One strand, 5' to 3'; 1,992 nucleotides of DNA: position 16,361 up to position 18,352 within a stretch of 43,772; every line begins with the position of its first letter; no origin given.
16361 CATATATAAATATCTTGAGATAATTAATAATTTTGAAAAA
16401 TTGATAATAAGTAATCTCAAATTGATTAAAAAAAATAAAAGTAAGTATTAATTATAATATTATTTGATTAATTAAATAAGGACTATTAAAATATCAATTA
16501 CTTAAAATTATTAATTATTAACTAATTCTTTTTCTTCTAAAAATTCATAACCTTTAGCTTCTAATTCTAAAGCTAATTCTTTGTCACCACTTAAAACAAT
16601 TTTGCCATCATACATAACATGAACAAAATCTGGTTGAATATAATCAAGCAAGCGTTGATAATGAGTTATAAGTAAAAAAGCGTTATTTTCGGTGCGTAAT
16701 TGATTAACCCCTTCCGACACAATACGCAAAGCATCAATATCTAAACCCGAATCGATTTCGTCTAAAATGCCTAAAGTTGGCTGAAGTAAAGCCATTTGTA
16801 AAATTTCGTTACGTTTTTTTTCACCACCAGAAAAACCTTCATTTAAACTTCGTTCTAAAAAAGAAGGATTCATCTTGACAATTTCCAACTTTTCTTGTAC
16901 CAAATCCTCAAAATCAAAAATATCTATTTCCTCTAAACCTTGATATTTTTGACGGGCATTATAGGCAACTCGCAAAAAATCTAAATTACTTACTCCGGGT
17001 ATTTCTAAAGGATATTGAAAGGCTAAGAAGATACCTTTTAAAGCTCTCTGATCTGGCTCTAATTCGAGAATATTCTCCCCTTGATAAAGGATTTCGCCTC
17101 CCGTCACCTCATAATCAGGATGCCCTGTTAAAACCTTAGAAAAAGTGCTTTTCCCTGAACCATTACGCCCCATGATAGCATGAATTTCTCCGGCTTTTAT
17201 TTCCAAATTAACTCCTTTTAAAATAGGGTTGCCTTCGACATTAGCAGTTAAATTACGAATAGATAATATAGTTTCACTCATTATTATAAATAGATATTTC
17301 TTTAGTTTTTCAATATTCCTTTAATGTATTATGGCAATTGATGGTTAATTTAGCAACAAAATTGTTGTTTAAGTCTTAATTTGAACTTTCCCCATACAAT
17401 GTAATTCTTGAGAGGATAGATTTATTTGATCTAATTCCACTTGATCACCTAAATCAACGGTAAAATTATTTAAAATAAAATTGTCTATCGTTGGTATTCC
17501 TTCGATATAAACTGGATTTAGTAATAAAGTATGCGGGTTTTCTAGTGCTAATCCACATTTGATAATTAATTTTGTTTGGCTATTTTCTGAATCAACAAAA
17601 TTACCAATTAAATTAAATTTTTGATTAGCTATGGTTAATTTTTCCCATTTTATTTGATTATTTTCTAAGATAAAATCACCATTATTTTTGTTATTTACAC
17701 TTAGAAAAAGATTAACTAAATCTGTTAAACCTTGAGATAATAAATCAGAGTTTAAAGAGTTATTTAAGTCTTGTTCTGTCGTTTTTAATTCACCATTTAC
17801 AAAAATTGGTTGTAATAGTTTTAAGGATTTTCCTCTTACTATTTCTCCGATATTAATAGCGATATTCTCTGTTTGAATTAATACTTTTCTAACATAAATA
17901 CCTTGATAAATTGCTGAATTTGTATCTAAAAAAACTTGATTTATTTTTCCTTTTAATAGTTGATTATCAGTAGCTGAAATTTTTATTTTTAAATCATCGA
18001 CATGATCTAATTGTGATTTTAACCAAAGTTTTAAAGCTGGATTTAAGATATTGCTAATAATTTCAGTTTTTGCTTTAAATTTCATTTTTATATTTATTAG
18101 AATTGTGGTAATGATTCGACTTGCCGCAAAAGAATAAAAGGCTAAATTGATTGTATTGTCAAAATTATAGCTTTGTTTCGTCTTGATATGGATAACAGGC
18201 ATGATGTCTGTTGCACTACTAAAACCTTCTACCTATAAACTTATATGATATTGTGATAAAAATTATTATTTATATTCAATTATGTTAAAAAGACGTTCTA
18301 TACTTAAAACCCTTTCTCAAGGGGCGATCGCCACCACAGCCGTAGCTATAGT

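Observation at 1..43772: The entire window is a single spacer-less perfect palindrome (2 x 21,886 bp), most likely a fold-back assembly or read artefact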

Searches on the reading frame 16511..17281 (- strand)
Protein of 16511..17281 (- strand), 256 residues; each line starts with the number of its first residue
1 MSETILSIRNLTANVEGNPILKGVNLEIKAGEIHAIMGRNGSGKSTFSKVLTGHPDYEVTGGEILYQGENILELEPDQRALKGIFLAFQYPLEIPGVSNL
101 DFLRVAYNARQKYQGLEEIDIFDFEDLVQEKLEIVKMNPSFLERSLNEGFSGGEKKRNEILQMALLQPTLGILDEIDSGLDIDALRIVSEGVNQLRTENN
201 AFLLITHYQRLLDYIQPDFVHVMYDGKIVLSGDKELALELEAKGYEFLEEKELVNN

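Call 20: search_protein_families(library=pfam, proteins=[window:16514-17281:-])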
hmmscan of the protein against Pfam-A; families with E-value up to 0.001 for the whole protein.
window:16514-17281:- (256 aa): 3 families
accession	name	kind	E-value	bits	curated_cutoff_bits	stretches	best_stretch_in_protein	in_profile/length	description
PF00005.33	ABC_tran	-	1.2e-21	78.2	25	1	21-175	1-134/137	ABC transporter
PF02463.25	SMC_N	-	1.4e-06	28.4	40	0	150-214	137-204/220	RecF/RecN/SMC N terminal domain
PF13304.12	AAA_21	-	5.1e-05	23.9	27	0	33-51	1-19/304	AAA domain, putative AbiEii toxin, Type IV TA system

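Call 38: find_encoding_contigs(protein=window:16511-17281:-, flank=10000, max_places=6)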
Protein window:16511-17281:- (256 aa): 3 contigs read that carry it; 3 places shown.
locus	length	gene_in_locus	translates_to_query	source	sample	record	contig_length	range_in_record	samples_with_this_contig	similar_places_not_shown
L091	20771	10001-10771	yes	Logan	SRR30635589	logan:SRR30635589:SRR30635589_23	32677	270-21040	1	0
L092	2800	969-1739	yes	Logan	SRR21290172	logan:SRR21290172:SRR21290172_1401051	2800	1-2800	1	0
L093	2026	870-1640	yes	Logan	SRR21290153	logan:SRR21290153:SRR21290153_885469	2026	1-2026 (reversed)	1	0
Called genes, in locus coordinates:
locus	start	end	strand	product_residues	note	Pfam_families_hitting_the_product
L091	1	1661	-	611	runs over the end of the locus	PF01926:MMR_HSR1, PF02421:FeoB_N, PF07670:Gate, PF07664:FeoB_C, PF07670:Gate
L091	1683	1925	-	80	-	PF04023:FeoA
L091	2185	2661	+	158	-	PF02132:RecR_ZnF (weak), PF13662:Toprim_4, PF01751:Toprim, PF21175:RecR_C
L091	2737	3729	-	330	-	PF02826:2-Hacid_dh_C (weak), PF03446:NAD_binding_2 (weak), PF03807:F420_oxidored (weak), PF07991:KARI_N, PF01450:KARI_C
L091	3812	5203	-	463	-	PF00069:Pkinase, PF07714:PK_Tyr_Ser-Thr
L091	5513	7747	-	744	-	PF03065:Glyco_hydro_57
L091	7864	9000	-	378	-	PF03480:DctP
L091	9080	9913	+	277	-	PF11209:LmeA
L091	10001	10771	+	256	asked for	PF00005:ABC_tran, PF02463:SMC_N (faint)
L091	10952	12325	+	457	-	PF19295:SufBD_N, PF01458:SUFBD_core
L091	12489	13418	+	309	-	PF00494:SQS_PSY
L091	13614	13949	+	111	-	PF05542:DUF760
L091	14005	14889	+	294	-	PF01040:UbiA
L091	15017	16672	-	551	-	PF00128:Alpha-amylase, PF09154:Alpha-amy_C_pro (weak)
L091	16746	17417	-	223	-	PF13489:Methyltransf_23 (weak), PF08241:Methyltransf_11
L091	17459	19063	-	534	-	PF19864:Radical_SAM_N2, PF04055:Radical_SAM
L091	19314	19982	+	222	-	PF03167:UDG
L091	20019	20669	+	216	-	PF10063:DUF2301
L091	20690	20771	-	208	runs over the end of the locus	-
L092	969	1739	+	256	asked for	PF00005:ABC_tran, PF02463:SMC_N (faint)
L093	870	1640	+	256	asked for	PF00005:ABC_tran, PF02463:SMC_N (faint)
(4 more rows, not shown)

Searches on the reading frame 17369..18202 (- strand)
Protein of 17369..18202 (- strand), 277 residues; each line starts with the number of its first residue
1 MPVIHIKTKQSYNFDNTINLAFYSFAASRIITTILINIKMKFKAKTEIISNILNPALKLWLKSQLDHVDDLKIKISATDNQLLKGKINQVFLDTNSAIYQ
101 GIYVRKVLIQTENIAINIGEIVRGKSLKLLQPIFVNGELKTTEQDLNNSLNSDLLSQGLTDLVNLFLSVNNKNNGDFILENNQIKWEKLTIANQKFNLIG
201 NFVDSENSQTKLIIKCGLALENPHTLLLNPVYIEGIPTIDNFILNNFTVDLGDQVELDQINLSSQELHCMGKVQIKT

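Call 20: search_protein_families(library=pfam, proteins=[window:17372-18202:-])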
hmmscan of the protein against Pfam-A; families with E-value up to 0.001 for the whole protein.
window:17372-18202:- (277 aa): 1 family
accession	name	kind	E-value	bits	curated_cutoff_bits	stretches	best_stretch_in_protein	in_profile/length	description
PF11209.13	LmeA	-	6.1e-23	82.5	27.3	1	48-271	5-216/217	LmeA-like phospholipid-binding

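Call 39: find_encoding_contigs(protein=window:17369-18202:-, flank=10000, max_places=6)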
Protein window:17369-18202:- (277 aa): 1 contig read that carries it; 1 place shown.
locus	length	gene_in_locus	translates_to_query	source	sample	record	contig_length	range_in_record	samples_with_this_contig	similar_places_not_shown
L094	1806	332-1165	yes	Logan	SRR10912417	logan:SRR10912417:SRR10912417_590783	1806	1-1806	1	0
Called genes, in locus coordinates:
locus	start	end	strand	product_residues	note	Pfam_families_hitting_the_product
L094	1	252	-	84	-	?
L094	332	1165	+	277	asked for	PF11209:LmeA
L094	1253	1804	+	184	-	?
